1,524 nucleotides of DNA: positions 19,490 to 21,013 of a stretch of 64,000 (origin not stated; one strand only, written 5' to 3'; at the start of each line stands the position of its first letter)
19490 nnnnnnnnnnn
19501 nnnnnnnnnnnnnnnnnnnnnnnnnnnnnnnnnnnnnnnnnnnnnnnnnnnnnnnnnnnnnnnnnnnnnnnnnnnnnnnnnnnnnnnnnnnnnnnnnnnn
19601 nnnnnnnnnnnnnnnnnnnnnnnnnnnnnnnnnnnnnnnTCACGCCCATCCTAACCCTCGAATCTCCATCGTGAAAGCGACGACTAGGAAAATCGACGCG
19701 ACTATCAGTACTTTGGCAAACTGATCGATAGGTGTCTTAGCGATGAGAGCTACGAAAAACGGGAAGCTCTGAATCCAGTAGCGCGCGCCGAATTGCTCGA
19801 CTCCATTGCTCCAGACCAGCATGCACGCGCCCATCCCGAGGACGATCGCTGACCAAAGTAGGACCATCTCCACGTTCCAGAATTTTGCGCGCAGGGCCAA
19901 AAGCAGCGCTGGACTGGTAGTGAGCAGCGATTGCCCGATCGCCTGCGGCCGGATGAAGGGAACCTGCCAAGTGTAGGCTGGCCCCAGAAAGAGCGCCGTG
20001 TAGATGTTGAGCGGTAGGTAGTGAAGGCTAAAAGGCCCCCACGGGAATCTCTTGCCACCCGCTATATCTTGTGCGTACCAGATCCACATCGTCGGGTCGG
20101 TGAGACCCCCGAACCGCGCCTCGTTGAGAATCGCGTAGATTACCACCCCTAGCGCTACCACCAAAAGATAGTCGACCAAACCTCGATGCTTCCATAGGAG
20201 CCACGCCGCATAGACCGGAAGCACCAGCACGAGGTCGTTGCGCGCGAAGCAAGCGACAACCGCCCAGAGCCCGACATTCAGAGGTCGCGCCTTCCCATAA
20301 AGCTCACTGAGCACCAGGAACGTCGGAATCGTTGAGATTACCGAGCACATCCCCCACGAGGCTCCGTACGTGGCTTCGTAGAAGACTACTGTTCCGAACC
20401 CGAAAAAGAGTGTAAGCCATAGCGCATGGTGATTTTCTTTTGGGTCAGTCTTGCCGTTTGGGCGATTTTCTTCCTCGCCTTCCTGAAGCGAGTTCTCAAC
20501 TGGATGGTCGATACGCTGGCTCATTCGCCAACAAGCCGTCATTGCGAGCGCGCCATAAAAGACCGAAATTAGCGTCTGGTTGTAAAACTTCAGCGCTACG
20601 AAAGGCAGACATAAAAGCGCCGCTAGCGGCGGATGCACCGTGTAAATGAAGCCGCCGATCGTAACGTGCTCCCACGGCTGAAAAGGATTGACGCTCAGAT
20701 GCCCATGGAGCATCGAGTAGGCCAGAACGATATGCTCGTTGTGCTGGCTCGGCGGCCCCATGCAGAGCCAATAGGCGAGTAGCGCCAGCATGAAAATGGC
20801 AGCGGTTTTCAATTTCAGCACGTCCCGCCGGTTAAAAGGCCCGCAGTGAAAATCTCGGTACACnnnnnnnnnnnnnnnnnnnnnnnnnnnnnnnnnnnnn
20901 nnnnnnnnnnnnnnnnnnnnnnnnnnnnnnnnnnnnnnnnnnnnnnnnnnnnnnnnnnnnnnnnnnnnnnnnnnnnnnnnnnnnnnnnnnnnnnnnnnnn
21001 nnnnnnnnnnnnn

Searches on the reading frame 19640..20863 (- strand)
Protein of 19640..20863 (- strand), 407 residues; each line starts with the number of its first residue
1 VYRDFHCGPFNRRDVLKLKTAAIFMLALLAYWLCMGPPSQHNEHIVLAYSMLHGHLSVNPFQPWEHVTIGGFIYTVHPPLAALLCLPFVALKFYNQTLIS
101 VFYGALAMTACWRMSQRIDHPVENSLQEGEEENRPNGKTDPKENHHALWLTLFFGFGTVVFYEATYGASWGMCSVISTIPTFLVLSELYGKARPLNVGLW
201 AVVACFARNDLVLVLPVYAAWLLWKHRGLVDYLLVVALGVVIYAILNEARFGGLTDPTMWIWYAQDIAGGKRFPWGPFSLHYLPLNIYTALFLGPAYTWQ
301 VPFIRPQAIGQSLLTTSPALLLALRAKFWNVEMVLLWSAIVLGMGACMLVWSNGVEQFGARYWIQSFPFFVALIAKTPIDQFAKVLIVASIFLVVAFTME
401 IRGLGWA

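Call 10: search_protein_families(library=pfam, proteins=[window:19640-20863:-], max_evalue=0.1)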
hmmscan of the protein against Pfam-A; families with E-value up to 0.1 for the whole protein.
window:19640-20863:- (407 aa): 0 families

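Call 11: search_protein_families(library=ncbifam, proteins=[window:19640-20863:-], max_evalue=0.1)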
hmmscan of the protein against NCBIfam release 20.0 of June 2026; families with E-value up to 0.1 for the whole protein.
window:19640-20863:- (407 aa): 0 families

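Call 20: find_homologous_proteins(query=window:19640-20863:-, max_evalue=0.001)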
Query window:19640-20863:- (407 aa): 68 proteins with E <= 0.001 among 8000 candidates.
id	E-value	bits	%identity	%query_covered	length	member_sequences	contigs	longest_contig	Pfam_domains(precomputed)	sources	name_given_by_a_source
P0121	7.6e-239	811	90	96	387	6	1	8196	-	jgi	jgi:hypothetical protein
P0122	4.8e-122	426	81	58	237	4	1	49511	-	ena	-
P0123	8.4e-114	399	49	96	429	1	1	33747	-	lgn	-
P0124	8.1e-112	393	51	95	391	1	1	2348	-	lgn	-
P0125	9.0e-109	383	51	95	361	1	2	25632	-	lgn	-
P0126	2.4e-101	358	51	85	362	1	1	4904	-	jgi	-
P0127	7.8e-101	356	49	95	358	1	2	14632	-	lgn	-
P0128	1.7e-90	322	49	87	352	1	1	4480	-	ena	-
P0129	1.8e-84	303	44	92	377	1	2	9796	-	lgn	-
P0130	8.2e-83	297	56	66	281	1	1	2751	-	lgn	-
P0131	2.1e-79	286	42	93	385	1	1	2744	-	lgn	-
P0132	3.0e-79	285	54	66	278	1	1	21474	-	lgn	-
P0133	2.8e-78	282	44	95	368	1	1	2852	-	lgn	-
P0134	2.5e-74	269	42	94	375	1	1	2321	-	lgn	-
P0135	2.5e-71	259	39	97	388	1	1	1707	-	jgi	-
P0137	5.3e-69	252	41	94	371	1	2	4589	-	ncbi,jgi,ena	-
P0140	3.1e-66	242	41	93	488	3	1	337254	-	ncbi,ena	-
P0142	4.4e-61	225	38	94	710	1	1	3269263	-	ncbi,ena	-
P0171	2.0e-26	111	31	87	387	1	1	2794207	-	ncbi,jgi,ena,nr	ncbi:MAG: hypothetical protein JOZ77_06525 [Candidatus Eremiobacteraeota bacterium]|nr:hypothetical 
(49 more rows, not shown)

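Call 22: find_encoding_contigs(protein=P0122, flank=10000, max_places=3)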
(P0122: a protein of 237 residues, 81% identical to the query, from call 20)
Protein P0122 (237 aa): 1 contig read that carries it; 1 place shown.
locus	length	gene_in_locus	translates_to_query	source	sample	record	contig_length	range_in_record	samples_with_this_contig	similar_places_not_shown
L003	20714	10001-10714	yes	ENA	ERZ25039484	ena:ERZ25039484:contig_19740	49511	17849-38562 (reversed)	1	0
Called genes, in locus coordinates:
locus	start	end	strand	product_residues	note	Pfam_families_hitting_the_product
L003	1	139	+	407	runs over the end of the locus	PF13252:Phage_capsid_3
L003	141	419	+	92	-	-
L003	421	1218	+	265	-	-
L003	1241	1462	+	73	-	-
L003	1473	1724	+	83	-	-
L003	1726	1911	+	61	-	-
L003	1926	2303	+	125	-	-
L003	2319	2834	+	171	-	-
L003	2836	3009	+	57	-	-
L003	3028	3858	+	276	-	PF24175:SU10_adaptor (faint)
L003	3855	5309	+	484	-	-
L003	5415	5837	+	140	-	-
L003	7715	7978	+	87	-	-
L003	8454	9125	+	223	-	-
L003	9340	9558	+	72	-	-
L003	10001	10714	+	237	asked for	-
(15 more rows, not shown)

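Call 24: find_encoding_contigs(protein=P0121, flank=10000, max_places=3)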
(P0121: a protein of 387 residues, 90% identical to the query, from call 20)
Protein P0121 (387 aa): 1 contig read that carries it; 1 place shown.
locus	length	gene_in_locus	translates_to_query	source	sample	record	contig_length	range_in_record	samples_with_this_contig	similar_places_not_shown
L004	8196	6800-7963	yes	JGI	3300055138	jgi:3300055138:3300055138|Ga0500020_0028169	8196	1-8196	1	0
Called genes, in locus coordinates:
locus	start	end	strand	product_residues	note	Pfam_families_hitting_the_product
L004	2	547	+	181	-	?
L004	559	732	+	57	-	-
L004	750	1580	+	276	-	PF24175:SU10_adaptor (faint)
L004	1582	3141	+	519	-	-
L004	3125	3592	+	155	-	-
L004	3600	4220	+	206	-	-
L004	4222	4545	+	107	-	-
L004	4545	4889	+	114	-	-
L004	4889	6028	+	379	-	-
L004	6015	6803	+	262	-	-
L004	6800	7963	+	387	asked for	-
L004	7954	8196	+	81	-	?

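Call 25: find_encoding_contigs(protein=P0123, flank=10000, max_places=3)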
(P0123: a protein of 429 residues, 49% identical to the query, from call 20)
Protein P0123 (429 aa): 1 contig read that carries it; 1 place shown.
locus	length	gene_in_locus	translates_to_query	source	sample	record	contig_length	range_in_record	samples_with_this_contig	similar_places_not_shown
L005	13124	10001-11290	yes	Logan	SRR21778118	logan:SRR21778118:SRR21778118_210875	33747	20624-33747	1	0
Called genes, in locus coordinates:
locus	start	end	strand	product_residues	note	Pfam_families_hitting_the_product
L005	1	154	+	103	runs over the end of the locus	-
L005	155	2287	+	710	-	PF16510:P22_portal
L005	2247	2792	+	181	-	-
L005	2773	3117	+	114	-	-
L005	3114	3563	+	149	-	-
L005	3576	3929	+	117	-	-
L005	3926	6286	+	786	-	-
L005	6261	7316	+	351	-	-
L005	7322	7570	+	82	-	PF11450:DUF3008 (weak)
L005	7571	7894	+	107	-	-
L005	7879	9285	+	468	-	-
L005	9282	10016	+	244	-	-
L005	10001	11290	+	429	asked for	-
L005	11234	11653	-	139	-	-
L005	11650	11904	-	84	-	-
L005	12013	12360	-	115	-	-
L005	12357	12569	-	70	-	-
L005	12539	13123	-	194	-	?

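Call 26: find_encoding_contigs(protein=P0142, flank=8000, max_places=2)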
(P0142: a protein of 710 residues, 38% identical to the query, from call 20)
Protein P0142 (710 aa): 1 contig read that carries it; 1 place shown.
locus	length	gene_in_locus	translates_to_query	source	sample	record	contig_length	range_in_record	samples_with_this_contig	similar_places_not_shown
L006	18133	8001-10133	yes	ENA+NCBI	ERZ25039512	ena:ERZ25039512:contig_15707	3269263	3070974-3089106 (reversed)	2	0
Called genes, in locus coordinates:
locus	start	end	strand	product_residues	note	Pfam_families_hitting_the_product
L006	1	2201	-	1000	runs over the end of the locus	PF13426:PAS_9, PF00989:PAS, PF08448:PAS_4, PF13426:PAS_9, PF00989:PAS, PF08448:PAS_4, PF13426:PAS_9, PF08447:PAS_3, +19 more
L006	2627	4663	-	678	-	PF00989:PAS, PF08448:PAS_4, PF13188:PAS_8 (weak), PF13426:PAS_9, PF24820:Diguanyl_cycl_sensor, PF13426:PAS_9, PF00512:HisKA, PF02518:HATPase_c, +1 more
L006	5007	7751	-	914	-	PF07691:PA14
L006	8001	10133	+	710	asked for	-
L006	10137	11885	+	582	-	-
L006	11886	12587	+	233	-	-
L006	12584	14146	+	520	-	PF02366:PMT (weak), PF13231:PMT_2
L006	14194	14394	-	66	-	-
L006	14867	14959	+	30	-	PF09604:Potass_KdpF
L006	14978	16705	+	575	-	PF03814:KdpA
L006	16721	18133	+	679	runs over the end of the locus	PF00122:E1-E2_ATPase, PF00702:Hydrolase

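Call 27: find_encoding_contigs(protein=P0171, flank=8000, max_places=2)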
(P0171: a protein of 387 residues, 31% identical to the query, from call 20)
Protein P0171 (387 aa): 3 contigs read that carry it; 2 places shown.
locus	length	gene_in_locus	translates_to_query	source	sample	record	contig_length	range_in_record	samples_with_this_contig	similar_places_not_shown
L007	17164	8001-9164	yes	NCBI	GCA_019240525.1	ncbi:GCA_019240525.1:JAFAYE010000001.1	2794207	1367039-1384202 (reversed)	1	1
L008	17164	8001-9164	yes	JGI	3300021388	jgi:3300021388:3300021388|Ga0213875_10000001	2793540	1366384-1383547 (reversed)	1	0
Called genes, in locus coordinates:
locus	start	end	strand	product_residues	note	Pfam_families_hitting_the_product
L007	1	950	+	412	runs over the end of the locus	PF05496:RuvB_N, PF13191:AAA_16 (faint), PF00004:AAA, PF07728:AAA_5 (weak), PF13173:AAA_14 (weak), PF16193:AAA_assoc_2, PF12002:MgsA_C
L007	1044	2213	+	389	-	PF00266:Aminotran_5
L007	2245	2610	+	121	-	-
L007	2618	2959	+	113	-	-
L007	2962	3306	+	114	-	PF01740:STAS, PF13466:STAS_2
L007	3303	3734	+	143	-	PF13581:HATPase_c_2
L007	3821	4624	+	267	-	PF04542:Sigma70_r2, PF04539:Sigma70_r3, PF08281:Sigma70_r4_2 (weak), PF04545:Sigma70_r4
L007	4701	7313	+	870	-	PF01411:tRNA-synt_2c, PF07973:tRNA_SAD, PF02272:DHHA1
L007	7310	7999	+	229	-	-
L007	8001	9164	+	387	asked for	-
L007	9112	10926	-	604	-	PF00085:Thioredoxin (weak), PF03190:Thioredox_DsbH, PF13899:Thioredoxin_7, PF13098:Thioredoxin_2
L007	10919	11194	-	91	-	-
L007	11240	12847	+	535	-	PF13298:LigD_N, PF01068:DNA_ligase_A_M, PF04679:DNA_ligase_A_C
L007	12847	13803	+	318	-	PF21686:LigD_Prim-Pol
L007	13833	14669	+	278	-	PF02735:Ku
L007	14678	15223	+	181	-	PF13302:Acetyltransf_3, PF00583:Acetyltransf_1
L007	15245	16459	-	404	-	PF01306:LacY_symp (faint), PF07690:MFS_1, PF12832:MFS_1_like, PF00083:Sugar_tr, PF03092:BT1, PF13347:MFS_2, PF07690:MFS_1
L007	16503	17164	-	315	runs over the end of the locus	PF00089:Trypsin, PF13365:Trypsin_2, PF13180:PDZ_2 (faint), PF17820:PDZ_6 (weak)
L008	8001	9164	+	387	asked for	-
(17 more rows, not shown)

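Call 28: predict_structure(alignment_id=A2)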
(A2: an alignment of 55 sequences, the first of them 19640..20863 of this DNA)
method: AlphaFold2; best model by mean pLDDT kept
length: 407 residues; sequences in the alignment: 55
mean_pLDDT: 91.6   pTM: 0.91
mean pLDDT of the five models: 91.6, 91.0, 90.8, 90.8, 90.5
residues with pLDDT >= 90: 330; 70-90: 42; 50-70: 28; < 50: 7
segments of 3 or more residues with pLDDT < 50: 1-7
pLDDT, mean of each block of 10 residues (from residue 1): 47 89 98 96 97 97 93 96 98 98 99 94 61 61 82 98 96 98 97 98 97 98 96 98 97 95 90 91 92 92 90 94 95 97 93 75 94 96 98 96 86
secondary structure, 60 per line:
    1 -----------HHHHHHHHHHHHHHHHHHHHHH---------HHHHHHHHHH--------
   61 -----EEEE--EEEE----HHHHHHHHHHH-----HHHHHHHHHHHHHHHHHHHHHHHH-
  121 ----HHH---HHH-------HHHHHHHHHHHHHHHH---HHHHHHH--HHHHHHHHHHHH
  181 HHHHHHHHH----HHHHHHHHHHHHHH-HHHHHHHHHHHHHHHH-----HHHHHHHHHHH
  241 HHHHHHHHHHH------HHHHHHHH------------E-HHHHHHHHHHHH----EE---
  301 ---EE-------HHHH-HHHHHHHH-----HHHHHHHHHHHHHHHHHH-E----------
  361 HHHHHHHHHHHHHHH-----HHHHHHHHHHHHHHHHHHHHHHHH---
elements in order: H12-33 H43-52 E66-69 E72-75 H80-90 H96-119 H141-156 H160-166 H169-189 H194-207 H209-224 H230-251 H258-265 H280-291 H313-316 H318-325 H331-348 H361-375 H381-404
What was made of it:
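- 19640..20863 (-): 407-aa intact second GT-C-fold membrane protein of a rare family without a Pfam model. AF2 pLDDT 91.6 (call 28).
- On GT-C fold glycosyltransferases (407-aa protein, 19640-20863): AF2 pLDDT 91.6, pTM 0.91 (call 28).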

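Call 29: search_protein_families(library=pfam, proteins=[L006:11886-12587:+, L006:10137-11885:+, L007:7310-7999:+, L006:8001-10133:+, L005:9282-10016:+, L005:7879-9285:+], max_evalue=0.05)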
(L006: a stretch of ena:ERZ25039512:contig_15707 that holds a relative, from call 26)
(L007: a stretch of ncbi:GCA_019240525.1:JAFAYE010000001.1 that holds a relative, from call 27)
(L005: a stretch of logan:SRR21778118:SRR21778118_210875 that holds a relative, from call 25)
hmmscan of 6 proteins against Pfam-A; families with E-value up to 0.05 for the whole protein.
L006:11886-12587:+ (233 aa): 1 family
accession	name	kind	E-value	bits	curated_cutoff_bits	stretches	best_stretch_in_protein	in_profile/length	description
PF21311.3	Phage_RBD_prop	-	0.048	13.7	23.7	0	76-108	153-185/255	Phage 5-bladed beta propeller receptor binding platform domain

L006:10137-11885:+ (582 aa): 1 family
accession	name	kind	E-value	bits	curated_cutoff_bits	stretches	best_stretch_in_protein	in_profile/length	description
PF11847.13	GT-C_AftD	-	0.016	13.6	26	1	111-235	81-205/661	Alpha-(1->3)-arabinofuranosyltransferase, N-terminal GT-C domain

L007:7310-7999:+ (229 aa): 0 families

L006:8001-10133:+ (710 aa): 0 families

L005:9282-10016:+ (244 aa): 0 families

L005:7879-9285:+ (468 aa): 0 families

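Call 31: fold_search(model_id=the predicted structure, library=pdb)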
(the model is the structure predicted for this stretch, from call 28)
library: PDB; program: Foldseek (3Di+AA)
matches with E <= 10: 162; with E <= 0.001: 2
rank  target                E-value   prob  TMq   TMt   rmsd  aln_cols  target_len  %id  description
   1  9s6t_A                1.4e-04  1.00  0.55  0.48   7.2       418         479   11  Ternary cryo-EM structure of chicken ALG12 with Dol25-PP-GlcNAc2Man7, Dol25-P-Man, and Fab (released 2026-03-18)
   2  5f15                  4.9e-04  1.00  0.51  0.40   6.4       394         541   12  Crystal Structure of ArnT from Cupriavidus metallidurans bound to Undecaprenyl phosphate (released 2016-02-17)
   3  7wld_U                1.8e-03  1.00  0.42  0.41  13.9       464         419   12  Cryo-EM structure of the human glycosylphosphatidylinositol transamidase complex at 2.53 Angstrom resolution (released 2022-04-27)
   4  9dm5                  3.0e-03  1.00  0.46  0.49   8.8       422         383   15  Product-Bound mannosyltransferase PimE (released 2025-06-25)
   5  7w72_U                5.8e-03  1.00  0.41  0.40  14.7       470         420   13  Structure of a human glycosylphosphatidylinositol (GPI) transamidase (released 2022-02-16)
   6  8imx_U                6.6e-03  1.00  0.41  0.40  14.6       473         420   13  Cryo-EM structure of GPI-T with a chimeric GPI-anchored protein (released 2023-08-16)
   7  5ezm                  1.1e-02  1.00  0.49  0.39   6.7       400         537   12  Crystal Structure of ArnT from Cupriavidus metallidurans in the apo state (released 2016-02-17)
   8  9ub7_B                1.8e-02  1.00  0.41  0.42  12.6       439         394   10  Structure of glycosylphosphatidylinositol transamidase,state 1 (released 2026-04-08)
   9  9s6r_A                7.2e-02  0.98  0.44  0.46  10.7       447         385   12  Ternary cryo-EM structure of yeast ALG3 with Dol25-PP-GlcNAc2Man5, Dol25-P-Man, and Fab (released 2026-03-18)
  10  9wno_A                1.3e-01  0.98  0.46  0.46  10.3       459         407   12  Cryo-EM structure of Candida glabrata GPI mannosyltransferase I bound to Dol-P-Man (released 2025-12-03)
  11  7e9s_A                4.4e-01  0.72  0.42  0.23  14.2       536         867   10  Archaeal oligosaccharyltransferase AglB from Archaeoglobus fulgidus in complex with an inhibitory peptide and a dolich (released 2021-09-08)
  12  9e61_B                5.7e-01  0.72  0.35  0.21  14.2       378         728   10  Cryo-EM structure of Saccharomyces cerevisiae Pmt4 apo form (released 2025-10-15)
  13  9e61_A                7.4e-01  0.87  0.35  0.21   6.3       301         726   10  Cryo-EM structure of Saccharomyces cerevisiae Pmt4 apo form (released 2025-10-15)
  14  9e6i_B                7.4e-01  0.87  0.35  0.21   6.3       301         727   10  Cryo-EM structure of Saccharomyces cerevisiae Pmt4-Ccw5 complex (released 2025-10-15)
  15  9inh_A                7.4e-01  0.07  0.14  0.11  22.0       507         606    9  Cryo-EM structure of human XPR1 in complex with InsP6 in outward-facing state (SPX visible)-in the presence of KIDINS2 (released 2025-04-02)
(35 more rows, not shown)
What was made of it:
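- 19640..20863 (-): The top PDB fold matches are ALG12, ArnT, PIG-U, PimE and ALG3 (call 31).
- On GT-C fold glycosyltransferases (407-aa protein, 19640-20863): The top Foldseek PDB matches are ALG12, ArnT, PIG-U, PimE and ALG3, probability 1.0, TM-score 0.4-0.55 (call 31).
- Checked: GT-C fold confirmed (calls 28, 31).
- An intact second GT-C is available (calls 28, 31).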

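Call 53: search_protein_families(library=phrogs, proteins=[window:19640-20863:-], max_evalue=0.01)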
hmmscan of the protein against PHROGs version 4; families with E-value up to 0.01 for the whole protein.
window:19640-20863:- (407 aa): 0 families
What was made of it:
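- On GT-C fold glycosyltransferases (407-aa protein, 19640-20863): No Pfam, NCBIfam or PHROG hit (calls 10, 11, 53).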

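Call 56: search_dna_similar(query=window:19640-20863:-, collection=phages, mode=protein, max_rows=15, max_evalue=0.01)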
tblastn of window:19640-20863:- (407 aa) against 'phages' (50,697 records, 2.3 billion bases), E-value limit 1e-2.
No match.
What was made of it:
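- On GT-C fold glycosyltransferases (407-aa protein, 19640-20863): No tblastn match in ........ (call 56).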

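Call 70: find_related_loci(query=window:19640-20863:-, collection=viral_contigs, flank=10000)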
Query window:19640-20863:- (407 aa) in viral_contigs; peptide patterns used: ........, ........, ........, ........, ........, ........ (x = any residue, [..] = any of these).
No stretch of DNA in the collection matches any of the patterns.
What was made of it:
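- Tried and rejected: 407-aa protein: none (call 70).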

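Call 72: find_related_loci(query=A4, collection=metagenome_contigs, flank=10000)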
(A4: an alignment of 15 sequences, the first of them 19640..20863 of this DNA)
Query A4 (407 aa) in metagenome_contigs; peptide patterns used: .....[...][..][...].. (x = any residue, [..] = any of these).
167 stretches matched a pattern; 48 encode a relative of the query (tblastn E <= 1e-3); 48 distinct loci.
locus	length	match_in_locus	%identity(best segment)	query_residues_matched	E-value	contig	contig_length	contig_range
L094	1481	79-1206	44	15-405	3e-95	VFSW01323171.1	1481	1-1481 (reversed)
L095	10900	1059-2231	40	8-407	1e-85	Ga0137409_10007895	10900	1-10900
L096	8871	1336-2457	40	20-406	1e-77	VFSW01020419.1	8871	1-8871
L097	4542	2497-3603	40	20-405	3e-75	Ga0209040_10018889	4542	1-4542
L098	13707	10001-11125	39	19-406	7e-75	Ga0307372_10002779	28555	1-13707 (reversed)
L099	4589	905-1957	41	14-395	3e-74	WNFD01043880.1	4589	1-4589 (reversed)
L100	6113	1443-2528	40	31-407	3e-74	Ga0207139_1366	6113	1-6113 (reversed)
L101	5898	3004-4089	41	31-407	5e-74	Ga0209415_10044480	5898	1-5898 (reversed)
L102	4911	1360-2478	40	16-405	2e-73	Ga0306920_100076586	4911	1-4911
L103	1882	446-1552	40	24-407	1e-73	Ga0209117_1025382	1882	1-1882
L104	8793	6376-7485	40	22-406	1e-70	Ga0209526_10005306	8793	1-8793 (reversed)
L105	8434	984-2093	39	22-406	7e-69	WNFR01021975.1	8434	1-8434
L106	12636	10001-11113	39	22-407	3e-68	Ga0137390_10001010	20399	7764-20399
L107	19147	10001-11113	39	22-407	4e-68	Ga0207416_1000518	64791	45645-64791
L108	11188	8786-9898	39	22-407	4e-68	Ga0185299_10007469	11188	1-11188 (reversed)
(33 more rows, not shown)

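Call 90: list_cluster_members(proteins=[P0140, P0142, P0137, P0339])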
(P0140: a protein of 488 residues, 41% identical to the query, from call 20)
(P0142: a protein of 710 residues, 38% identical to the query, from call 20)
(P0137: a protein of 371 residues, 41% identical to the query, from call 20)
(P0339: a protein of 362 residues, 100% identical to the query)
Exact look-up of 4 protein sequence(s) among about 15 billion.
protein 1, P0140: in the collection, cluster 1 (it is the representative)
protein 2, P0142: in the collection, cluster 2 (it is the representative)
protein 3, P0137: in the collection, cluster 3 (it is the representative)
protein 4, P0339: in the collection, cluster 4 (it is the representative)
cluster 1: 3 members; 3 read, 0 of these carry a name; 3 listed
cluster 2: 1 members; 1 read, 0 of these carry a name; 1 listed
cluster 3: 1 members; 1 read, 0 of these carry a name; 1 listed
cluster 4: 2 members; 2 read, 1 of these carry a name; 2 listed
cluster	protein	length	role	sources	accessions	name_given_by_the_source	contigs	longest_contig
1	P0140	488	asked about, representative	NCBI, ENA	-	-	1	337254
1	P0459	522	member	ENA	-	-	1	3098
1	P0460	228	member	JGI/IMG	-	-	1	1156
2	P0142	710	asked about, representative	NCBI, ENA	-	-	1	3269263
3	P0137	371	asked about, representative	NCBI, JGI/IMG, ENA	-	-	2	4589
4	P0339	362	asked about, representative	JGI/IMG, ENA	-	CDP-paratose 2-epimerase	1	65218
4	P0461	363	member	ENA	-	-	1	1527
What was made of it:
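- Tried and rejected: Cluster look-up returned no organism names (call 90).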

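Call 96: fold_search(model_id=the predicted structure, library=viral)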
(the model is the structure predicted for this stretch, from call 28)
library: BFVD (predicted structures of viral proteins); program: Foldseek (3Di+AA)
matches with E <= 10: 95; with E <= 0.001: 1
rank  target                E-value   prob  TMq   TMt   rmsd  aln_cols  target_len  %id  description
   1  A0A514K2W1            7.6e-04  1.00  0.52  0.63   6.7       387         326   13  Uncharacterized protein [Nitrosopumilus spindle-shaped virus]
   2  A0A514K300            1.1e-03  1.00  0.41  0.48  11.9       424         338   11  Uncharacterized protein [Nitrosopumilus spindle-shaped virus 1]
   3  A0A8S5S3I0            5.5e-02  1.00  0.42  0.23   8.2       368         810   13  Uncharacterized protein [Siphoviridae sp. ctBLh2]
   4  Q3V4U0                3.7e-01  0.75  0.39  0.31  10.0       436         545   13  Putative transmembrane protein ORF545 [Acidianus two-tailed virus]
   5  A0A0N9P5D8            7.8e-01  0.72  0.39  0.48  10.0       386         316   12  (no name in the UniProt tables at hand)
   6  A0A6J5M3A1            8.8e-01  0.63  0.39  0.51   8.7       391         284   11  Uncharacterized protein [uncultured Caudovirales phage]
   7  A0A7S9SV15            1.1e+00  0.08  0.13  0.17  20.2       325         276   10  Hemolysin-III related protein [Virus NIOZ-UU159]
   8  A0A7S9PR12            1.3e+00  0.08  0.10  0.08  18.7       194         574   16  Membrane protein [Jingmen tick virus]
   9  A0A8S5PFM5            1.4e+00  0.03  0.10  0.07  23.8       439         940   12  Minor tail protein (Fragment) [Siphoviridae sp. ctSqu13]
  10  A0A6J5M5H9            1.5e+00  0.02  0.08  0.07  23.7       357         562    8  Tape_meas_TP901, phage tail tape measure protein, TP901 family, core region [uncultured Caudovirales phage]
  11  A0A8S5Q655            1.7e+00  0.03  0.09  0.05  22.0       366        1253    9  Minor tail protein (Fragment) [Siphoviridae sp. ctShp28]
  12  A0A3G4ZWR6            1.9e+00  0.08  0.13  0.10  17.1       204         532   11  Uncharacterized protein [Edafosvirus sp.]
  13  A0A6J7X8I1            1.9e+00  0.05  0.17  0.15  28.6       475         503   11  Uncharacterized protein [uncultured Caudovirales phage]
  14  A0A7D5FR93            2.0e+00  0.03  0.12  0.12  24.5       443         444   10  Tape measure protein [Gordonia phage Magel]
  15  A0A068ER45            2.1e+00  0.04  0.14  0.10  22.9       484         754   10  Tegument protein VP11/12 [Falconid herpesvirus 1]
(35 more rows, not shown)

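Call 101: search_protein_families(library=padloc, proteins=[window:19640-20863:-], max_evalue=0.01)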
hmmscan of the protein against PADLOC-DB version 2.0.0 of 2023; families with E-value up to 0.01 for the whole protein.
window:19640-20863:- (407 aa): 0 families
